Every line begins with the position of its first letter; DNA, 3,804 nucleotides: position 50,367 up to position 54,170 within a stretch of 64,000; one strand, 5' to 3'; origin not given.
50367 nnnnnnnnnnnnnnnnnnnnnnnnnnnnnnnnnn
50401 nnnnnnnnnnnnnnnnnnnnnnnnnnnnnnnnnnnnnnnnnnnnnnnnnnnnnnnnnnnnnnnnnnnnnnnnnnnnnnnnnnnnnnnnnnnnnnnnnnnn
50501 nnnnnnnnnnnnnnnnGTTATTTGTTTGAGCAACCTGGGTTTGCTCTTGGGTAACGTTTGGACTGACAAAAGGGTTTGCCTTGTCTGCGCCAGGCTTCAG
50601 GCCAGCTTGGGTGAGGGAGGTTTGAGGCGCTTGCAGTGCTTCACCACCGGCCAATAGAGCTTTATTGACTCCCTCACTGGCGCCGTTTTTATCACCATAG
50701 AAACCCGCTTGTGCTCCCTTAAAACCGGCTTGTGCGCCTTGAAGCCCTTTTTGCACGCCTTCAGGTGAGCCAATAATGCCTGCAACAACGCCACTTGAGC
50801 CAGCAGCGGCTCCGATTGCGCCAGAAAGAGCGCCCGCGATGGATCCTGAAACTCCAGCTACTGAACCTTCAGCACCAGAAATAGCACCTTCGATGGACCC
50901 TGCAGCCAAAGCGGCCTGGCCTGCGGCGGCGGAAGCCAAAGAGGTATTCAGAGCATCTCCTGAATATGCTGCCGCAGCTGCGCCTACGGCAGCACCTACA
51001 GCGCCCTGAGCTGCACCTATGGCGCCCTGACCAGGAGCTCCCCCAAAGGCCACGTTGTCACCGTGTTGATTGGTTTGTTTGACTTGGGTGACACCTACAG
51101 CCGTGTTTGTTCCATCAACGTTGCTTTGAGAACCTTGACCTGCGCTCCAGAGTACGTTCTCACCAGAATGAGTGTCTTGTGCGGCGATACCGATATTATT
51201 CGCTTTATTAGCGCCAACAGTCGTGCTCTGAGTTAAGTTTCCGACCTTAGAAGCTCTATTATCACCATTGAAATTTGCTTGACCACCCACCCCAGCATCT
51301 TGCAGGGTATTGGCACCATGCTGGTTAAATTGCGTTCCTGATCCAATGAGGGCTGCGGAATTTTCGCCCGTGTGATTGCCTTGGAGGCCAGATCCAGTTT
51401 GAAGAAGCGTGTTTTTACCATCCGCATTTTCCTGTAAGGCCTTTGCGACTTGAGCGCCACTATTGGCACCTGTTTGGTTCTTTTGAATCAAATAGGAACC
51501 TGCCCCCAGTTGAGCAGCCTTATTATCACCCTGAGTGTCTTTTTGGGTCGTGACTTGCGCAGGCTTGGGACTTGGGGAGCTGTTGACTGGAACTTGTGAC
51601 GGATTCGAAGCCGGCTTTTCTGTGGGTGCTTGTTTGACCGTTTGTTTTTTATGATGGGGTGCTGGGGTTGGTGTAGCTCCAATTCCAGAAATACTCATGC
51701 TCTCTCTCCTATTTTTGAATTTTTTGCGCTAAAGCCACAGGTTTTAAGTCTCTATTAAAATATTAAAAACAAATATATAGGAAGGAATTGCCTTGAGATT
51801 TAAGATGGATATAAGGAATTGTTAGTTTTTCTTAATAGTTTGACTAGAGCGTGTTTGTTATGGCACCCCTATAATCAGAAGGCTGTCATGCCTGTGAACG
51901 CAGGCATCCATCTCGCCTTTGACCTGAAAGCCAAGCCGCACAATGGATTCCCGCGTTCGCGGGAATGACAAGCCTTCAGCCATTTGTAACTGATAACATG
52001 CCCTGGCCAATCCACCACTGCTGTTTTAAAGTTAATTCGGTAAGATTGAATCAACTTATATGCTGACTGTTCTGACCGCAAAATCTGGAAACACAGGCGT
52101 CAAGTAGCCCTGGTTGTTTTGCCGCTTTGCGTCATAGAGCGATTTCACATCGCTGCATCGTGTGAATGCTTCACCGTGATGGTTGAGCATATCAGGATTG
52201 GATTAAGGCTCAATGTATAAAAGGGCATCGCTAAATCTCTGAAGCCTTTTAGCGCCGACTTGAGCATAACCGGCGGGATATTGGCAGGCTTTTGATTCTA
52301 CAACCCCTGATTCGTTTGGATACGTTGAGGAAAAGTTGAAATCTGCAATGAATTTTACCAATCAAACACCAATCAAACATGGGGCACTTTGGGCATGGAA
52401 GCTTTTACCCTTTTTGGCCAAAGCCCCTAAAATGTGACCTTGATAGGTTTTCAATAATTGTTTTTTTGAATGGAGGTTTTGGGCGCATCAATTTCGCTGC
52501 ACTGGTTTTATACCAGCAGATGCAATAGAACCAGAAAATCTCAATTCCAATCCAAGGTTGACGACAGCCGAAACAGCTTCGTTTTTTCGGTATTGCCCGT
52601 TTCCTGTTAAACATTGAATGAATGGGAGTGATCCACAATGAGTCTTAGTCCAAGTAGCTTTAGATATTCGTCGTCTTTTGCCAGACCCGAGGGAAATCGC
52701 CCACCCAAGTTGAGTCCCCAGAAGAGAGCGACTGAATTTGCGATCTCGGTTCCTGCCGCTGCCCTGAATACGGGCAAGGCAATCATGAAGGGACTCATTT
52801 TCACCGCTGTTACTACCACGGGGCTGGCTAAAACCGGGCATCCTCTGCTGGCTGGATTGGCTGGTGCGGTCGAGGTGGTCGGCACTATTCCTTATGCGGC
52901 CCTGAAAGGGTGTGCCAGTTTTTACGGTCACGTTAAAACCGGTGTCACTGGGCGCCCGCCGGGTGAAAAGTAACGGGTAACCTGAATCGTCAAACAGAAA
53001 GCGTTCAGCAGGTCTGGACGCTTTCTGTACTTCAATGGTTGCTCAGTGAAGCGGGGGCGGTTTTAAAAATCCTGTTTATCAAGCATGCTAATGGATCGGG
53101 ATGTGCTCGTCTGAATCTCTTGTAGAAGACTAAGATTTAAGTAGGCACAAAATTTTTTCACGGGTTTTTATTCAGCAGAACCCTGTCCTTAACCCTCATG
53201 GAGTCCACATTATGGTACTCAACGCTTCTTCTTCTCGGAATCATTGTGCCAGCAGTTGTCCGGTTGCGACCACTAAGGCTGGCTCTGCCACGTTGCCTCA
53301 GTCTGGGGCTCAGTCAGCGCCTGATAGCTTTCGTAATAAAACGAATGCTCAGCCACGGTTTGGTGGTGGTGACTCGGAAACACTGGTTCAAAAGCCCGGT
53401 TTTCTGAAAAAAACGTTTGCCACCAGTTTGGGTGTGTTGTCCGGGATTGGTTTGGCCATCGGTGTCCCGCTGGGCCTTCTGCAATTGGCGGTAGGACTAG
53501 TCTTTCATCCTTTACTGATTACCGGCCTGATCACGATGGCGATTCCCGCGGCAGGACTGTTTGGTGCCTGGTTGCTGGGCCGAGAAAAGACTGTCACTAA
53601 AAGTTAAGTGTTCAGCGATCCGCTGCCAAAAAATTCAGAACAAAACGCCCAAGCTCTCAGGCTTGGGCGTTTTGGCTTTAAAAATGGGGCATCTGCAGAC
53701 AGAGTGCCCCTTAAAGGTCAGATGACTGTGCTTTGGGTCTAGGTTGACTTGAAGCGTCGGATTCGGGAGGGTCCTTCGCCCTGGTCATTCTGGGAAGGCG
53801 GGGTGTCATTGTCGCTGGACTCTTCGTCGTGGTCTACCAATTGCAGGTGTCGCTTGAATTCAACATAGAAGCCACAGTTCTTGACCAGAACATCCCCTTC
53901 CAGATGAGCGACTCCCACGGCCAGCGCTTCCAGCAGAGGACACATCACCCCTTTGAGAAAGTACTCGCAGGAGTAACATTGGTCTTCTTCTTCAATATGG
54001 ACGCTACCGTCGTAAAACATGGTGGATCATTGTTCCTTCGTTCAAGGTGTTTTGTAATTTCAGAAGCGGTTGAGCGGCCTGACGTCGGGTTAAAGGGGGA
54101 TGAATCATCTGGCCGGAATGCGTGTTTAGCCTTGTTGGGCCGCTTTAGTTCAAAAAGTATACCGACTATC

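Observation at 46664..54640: Low-GC accessory island between obg and the carboxyltransferase gene: FliK-like protein, type IV pilin-like protein, giant subtilisin/RTX protein, small paralogous membrane proteins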

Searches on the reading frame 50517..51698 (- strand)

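Call 18: search_protein_families(library=pfam, proteins=[window:50517-51698:-], max_evalue=10)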
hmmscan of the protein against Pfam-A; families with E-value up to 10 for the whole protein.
window:50517-51698:- (394 aa): 0 families

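Call 74: search_protein_families(library=padloc, proteins=[window:50517-51698:-], max_evalue=0.01)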
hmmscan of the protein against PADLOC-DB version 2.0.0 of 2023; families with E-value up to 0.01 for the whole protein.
window:50517-51698:- (394 aa): 0 families

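Call 75: search_protein_families(library=phrogs, proteins=[window:50517-51698:-], max_evalue=0.01)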
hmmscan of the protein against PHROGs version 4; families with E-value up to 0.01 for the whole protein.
window:50517-51698:- (394 aa): 0 families

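Call 76: search_protein_families(library=ncbifam, proteins=[window:50517-51698:-], max_evalue=1)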
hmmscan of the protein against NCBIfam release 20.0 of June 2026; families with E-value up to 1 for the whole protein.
window:50517-51698:- (394 aa): 1 family
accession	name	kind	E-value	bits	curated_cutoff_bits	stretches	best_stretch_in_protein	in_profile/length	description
NF038014.1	Chlamy_inclu_1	subfamily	0.55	10.5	200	1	10-101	51-137/238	inclusion-associated protein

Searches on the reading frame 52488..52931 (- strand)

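Call 3: search_protein_families(library=pfam, proteins=[window:52488-52931:-], max_evalue=1)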
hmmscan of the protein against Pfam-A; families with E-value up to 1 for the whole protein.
window:52488-52931:- (147 aa): 1 family
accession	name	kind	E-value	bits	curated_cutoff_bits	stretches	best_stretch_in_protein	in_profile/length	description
PF14044.11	NETI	-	0.22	11.7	27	1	43-59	5-21/56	NETI protein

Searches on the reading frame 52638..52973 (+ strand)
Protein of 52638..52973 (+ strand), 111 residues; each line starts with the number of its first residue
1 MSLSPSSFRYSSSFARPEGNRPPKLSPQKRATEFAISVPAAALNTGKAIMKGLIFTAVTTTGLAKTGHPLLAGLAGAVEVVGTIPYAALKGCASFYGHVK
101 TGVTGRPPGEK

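Call 3: search_protein_families(library=pfam, proteins=[window:52638-52973:+], max_evalue=1)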
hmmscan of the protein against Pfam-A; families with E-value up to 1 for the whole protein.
window:52638-52973:+ (111 aa): 0 families

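Call 4: search_protein_families(library=ncbifam, proteins=[window:52638-52973:+], max_evalue=1)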
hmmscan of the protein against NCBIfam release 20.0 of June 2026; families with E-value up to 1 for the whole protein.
window:52638-52973:+ (111 aa): 0 families
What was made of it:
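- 52638..52973 (+): p111: small Gly-rich protein, followed by a hairpin at 52994-53028. No family hit (calls 3, 4).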

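Call 74: search_protein_families(library=padloc, proteins=[window:52638-52973:+], max_evalue=0.01)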
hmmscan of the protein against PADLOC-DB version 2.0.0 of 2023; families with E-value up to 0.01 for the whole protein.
window:52638-52973:+ (111 aa): 0 families

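Call 75: search_protein_families(library=phrogs, proteins=[window:52638-52973:+], max_evalue=0.01)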
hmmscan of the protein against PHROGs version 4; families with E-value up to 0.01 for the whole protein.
window:52638-52973:+ (111 aa): 0 families

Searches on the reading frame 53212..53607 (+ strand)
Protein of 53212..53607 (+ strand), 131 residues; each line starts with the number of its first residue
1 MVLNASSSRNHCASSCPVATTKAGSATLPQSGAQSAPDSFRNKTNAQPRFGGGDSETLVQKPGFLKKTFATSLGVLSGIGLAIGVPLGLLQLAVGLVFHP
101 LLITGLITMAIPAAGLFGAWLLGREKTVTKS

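Call 3: search_protein_families(library=pfam, proteins=[window:53212-53607:+], max_evalue=1)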
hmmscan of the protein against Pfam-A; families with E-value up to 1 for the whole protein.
window:53212-53607:+ (131 aa): 1 family
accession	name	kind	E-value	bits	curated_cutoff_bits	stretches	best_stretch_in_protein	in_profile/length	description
PF11990.13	DUF3487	-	0.057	13.7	27.8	1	58-126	10-76/114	Protein of unknown function (DUF3487)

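Call 4: search_protein_families(library=ncbifam, proteins=[window:53212-53607:+], max_evalue=1)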
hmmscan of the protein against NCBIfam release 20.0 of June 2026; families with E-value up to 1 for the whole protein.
window:53212-53607:+ (131 aa): 1 family
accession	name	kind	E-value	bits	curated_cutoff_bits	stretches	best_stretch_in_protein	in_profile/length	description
NF047986.1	C_WD1278_WD0630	domain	0.11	12.7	27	1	68-97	7-36/64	TomO hydrophobic C-terminal domain-containing protein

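Call 74: search_protein_families(library=padloc, proteins=[window:53212-53607:+], max_evalue=0.01)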
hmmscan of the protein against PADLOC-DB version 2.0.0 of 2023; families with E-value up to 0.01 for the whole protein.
window:53212-53607:+ (131 aa): 0 families

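Call 75: search_protein_families(library=phrogs, proteins=[window:53212-53607:+], max_evalue=0.01)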
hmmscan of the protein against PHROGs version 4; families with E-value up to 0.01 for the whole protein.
window:53212-53607:+ (131 aa): 0 families

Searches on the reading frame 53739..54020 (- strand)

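Call 3: search_protein_families(library=pfam, proteins=[window:53739-54020:-], max_evalue=1)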
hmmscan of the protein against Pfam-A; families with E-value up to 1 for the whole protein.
window:53739-54020:- (93 aa): 0 families

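Call 4: search_protein_families(library=ncbifam, proteins=[window:53739-54020:-], max_evalue=1)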
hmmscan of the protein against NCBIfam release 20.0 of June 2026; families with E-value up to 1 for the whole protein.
window:53739-54020:- (93 aa): 0 families

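Call 74: search_protein_families(library=padloc, proteins=[window:53739-54020:-], max_evalue=0.01)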
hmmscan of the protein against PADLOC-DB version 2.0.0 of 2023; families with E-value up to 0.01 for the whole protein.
window:53739-54020:- (93 aa): 0 families

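Call 75: search_protein_families(library=phrogs, proteins=[window:53739-54020:-], max_evalue=0.01)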
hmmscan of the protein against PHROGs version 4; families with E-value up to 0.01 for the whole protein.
window:53739-54020:- (93 aa): 1 family
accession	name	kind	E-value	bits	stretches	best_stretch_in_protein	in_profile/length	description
phrog_38191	-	unknown function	0.0092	17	0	7-52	13-56/59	-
